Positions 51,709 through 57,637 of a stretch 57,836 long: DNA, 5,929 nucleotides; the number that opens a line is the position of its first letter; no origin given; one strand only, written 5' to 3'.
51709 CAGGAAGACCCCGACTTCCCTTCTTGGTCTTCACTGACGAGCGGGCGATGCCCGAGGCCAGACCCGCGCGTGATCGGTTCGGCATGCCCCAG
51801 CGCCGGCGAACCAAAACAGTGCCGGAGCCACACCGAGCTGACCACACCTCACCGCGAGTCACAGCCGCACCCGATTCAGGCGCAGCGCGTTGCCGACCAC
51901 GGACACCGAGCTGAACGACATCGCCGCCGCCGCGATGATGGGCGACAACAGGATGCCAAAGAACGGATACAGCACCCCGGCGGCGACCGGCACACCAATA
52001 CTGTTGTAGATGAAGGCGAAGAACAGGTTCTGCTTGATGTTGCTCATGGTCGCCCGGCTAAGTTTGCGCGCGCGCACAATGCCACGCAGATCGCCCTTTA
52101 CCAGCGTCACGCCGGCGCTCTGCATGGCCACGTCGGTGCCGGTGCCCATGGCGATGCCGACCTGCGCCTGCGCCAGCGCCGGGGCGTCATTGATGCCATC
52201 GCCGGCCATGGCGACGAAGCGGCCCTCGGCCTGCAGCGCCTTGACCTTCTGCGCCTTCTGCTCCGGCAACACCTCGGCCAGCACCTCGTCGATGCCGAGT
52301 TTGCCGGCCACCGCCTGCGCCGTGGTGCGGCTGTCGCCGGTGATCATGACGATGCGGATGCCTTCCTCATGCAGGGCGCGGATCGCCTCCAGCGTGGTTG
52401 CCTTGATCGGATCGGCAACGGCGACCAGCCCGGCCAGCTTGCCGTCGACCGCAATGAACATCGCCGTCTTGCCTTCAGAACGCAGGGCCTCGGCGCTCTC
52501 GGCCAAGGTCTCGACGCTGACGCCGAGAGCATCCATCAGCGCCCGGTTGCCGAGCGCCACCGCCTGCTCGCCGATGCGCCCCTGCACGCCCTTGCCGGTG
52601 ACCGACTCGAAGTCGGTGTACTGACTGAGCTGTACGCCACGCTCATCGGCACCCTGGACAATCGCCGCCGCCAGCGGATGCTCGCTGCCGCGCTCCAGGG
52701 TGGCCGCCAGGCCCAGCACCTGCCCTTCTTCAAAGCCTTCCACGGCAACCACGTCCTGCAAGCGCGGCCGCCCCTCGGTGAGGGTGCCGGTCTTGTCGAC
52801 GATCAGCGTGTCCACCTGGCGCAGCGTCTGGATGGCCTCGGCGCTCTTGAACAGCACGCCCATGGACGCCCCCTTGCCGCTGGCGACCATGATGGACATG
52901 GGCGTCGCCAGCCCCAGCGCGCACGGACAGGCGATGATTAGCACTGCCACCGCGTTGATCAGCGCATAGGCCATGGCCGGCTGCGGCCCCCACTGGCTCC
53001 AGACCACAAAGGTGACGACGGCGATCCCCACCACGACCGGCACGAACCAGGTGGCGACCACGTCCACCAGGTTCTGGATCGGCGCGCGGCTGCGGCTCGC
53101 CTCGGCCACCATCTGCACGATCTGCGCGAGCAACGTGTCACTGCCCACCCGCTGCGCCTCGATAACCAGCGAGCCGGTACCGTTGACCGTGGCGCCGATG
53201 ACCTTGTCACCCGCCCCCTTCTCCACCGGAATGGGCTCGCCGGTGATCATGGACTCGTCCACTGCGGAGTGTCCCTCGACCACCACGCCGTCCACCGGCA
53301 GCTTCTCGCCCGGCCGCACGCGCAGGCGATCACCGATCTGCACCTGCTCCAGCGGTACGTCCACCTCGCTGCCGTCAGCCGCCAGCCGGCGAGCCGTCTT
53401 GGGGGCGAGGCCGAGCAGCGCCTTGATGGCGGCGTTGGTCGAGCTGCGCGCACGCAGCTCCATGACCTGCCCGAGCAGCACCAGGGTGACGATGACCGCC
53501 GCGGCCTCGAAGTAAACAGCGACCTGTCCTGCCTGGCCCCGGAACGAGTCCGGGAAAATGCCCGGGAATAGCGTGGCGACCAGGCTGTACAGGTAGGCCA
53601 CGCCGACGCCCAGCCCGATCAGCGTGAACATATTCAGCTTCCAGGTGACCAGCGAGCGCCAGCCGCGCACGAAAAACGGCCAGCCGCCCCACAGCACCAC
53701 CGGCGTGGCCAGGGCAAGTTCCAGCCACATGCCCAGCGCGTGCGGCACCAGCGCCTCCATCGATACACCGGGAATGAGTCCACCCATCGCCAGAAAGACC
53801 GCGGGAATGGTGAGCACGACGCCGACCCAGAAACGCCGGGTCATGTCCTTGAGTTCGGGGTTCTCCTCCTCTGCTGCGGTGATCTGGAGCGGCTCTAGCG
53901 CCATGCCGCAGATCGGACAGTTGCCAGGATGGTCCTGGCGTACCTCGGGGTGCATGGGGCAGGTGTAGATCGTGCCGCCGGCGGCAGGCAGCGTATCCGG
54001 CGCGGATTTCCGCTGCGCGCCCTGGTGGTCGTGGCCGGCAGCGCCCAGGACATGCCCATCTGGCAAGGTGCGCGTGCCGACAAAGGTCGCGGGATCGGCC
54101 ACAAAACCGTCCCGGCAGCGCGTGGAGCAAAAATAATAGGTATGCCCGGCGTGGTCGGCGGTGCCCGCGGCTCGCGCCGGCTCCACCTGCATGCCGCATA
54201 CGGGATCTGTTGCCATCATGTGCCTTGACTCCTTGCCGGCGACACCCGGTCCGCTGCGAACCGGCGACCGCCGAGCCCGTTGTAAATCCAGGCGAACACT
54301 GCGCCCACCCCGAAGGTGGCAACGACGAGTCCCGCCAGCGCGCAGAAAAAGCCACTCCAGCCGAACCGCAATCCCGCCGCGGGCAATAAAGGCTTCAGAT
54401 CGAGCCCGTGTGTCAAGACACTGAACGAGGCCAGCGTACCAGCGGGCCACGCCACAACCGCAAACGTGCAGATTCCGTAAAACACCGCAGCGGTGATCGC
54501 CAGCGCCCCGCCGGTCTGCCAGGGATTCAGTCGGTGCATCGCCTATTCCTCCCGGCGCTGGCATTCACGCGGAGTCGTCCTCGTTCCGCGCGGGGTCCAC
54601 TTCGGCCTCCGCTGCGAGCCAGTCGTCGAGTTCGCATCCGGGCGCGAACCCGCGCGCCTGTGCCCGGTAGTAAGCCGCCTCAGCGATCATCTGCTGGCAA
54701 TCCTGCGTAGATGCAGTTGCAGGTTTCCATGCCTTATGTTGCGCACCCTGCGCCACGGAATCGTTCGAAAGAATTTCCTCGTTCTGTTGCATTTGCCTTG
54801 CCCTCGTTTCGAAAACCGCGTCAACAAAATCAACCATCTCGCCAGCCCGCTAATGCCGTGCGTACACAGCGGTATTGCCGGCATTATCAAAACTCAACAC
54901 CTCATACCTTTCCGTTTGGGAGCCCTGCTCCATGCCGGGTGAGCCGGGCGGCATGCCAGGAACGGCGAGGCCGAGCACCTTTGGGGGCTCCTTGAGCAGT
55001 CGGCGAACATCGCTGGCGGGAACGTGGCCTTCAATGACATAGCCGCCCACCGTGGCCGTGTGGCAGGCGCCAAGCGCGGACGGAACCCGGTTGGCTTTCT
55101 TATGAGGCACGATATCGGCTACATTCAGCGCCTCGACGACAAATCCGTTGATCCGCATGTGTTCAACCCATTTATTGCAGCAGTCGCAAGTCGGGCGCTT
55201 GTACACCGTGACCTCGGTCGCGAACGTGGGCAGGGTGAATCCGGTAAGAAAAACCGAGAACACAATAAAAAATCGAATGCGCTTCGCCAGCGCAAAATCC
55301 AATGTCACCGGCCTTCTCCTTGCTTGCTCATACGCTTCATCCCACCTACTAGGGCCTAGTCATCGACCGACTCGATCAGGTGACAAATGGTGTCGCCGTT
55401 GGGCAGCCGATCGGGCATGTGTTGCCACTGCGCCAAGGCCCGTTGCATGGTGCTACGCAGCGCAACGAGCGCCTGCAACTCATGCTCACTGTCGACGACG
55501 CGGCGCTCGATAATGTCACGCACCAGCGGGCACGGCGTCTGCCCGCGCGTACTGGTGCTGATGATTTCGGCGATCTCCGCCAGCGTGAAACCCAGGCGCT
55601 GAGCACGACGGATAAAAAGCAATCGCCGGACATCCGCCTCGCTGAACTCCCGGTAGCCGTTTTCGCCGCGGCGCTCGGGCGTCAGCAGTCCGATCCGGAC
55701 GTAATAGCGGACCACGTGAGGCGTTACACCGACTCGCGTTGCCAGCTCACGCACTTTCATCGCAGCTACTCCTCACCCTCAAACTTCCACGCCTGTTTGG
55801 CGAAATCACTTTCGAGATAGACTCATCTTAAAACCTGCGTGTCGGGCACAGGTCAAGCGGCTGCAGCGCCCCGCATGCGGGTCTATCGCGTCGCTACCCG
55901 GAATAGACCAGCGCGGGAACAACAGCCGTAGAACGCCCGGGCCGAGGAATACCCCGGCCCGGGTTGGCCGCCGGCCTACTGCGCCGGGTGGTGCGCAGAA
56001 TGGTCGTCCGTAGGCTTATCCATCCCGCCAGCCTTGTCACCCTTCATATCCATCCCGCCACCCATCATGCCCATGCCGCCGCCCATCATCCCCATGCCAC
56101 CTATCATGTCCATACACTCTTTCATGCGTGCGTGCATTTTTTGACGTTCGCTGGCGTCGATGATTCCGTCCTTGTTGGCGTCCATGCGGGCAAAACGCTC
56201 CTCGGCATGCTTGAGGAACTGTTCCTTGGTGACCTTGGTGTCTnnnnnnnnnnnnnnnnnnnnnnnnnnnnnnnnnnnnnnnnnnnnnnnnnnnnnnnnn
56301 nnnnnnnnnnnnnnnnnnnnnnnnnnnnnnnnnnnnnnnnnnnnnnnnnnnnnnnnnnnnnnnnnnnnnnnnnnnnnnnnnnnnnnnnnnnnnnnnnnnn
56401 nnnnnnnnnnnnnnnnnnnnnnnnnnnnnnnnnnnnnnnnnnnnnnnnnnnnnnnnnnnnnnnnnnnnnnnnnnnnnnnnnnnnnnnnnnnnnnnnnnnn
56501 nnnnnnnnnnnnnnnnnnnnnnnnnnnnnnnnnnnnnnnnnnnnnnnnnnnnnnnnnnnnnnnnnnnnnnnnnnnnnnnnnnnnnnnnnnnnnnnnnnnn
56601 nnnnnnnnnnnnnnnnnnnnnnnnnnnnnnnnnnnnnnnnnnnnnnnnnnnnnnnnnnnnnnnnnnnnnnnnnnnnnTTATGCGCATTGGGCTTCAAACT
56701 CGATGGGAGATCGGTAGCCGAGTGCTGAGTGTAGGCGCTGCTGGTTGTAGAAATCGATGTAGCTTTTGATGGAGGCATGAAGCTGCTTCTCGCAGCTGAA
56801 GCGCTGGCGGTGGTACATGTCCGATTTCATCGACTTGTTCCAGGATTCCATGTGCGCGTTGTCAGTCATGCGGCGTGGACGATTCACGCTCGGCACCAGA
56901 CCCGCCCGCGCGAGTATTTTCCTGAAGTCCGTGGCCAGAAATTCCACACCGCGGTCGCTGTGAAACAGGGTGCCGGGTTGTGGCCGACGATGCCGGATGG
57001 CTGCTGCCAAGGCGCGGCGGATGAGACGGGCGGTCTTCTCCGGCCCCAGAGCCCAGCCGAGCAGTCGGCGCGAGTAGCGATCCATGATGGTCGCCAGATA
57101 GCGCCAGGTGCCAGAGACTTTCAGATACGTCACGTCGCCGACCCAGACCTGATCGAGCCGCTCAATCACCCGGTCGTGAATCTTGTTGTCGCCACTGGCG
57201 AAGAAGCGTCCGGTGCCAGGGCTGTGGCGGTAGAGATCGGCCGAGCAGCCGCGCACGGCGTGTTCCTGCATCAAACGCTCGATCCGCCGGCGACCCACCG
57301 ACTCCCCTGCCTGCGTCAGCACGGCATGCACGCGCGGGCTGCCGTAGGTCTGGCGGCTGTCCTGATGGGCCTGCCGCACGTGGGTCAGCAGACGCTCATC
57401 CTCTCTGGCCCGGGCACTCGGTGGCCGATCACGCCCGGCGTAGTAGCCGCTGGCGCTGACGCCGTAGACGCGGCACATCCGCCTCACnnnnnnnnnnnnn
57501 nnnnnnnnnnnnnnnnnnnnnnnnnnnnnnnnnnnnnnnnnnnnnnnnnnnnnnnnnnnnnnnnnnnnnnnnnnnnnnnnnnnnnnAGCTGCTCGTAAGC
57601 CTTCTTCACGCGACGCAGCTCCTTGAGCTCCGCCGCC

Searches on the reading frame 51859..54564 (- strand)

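Call 8: search_protein_families(library=pfam, proteins=[window:51859-54564:-], max_evalue=0.001)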
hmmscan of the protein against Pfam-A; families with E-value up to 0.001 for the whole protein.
window:51859-54564:- (901 aa): 6 families
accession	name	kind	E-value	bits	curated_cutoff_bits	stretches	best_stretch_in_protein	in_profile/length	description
PF00122.25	E1-E2_ATPase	-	6.7e-57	192.4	28.1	1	386-566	2-179/181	E1-E2 ATPase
PF00702.32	Hydrolase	-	2.5e-36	126.3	26.4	1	584-800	1-190/191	haloacid dehalogenase-like hydrolase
PF19335.5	HMBD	-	5.6e-15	55.4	23.6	1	200-225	2-27/28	Heavy metal binding domain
PF04945.19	YHS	-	2e-10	40.9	30.3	1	119-164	2-46/47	YHS domain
PF08282.18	Hydrolase_3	-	3.3e-07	30.7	20.9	0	776-830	198-252/255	haloacid dehalogenase-like hydrolase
PF12710.13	HAD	-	5.3e-07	30.7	27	1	723-797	89-188/189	haloacid dehalogenase-like hydrolase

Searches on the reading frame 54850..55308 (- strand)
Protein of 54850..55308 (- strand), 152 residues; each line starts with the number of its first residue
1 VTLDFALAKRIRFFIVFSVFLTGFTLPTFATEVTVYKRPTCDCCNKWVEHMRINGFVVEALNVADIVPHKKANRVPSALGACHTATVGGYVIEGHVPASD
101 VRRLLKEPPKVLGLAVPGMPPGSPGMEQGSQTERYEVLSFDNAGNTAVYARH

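Call 8: search_protein_families(library=pfam, proteins=[window:54850-55308:-], max_evalue=0.001)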
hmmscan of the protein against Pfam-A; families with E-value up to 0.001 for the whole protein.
window:54850-55308:- (152 aa): 1 family
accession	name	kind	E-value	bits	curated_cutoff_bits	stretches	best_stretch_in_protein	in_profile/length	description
PF04214.18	DUF411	-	1.2e-25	89.4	27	1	80-126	2-48/48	Protein of unknown function, DUF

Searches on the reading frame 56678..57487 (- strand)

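Call 8: search_protein_families(library=pfam, proteins=[window:56678-57487:-], max_evalue=0.001)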
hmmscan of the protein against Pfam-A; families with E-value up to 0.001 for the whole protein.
window:56678-57487:- (269 aa): 5 families
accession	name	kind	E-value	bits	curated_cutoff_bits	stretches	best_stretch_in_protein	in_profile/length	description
PF00665.32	rve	-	6.3e-23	81.4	32.6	1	112-206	5-101/102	Integrase core domain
PF13276.12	HTH_21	-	1.4e-14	54.5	28.1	1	29-79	2-53/60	HTH-like domain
PF13683.12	rve_3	-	6.8e-14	51.8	26.5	1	199-261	5-67/67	Integrase core domain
PF13333.12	rve_2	-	5.3e-12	46.1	22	1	214-267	1-54/56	Integrase core domain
PF13610.12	DDE_Tnp_IS240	-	5.1e-05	23.9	27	1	115-246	4-132/139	DDE domain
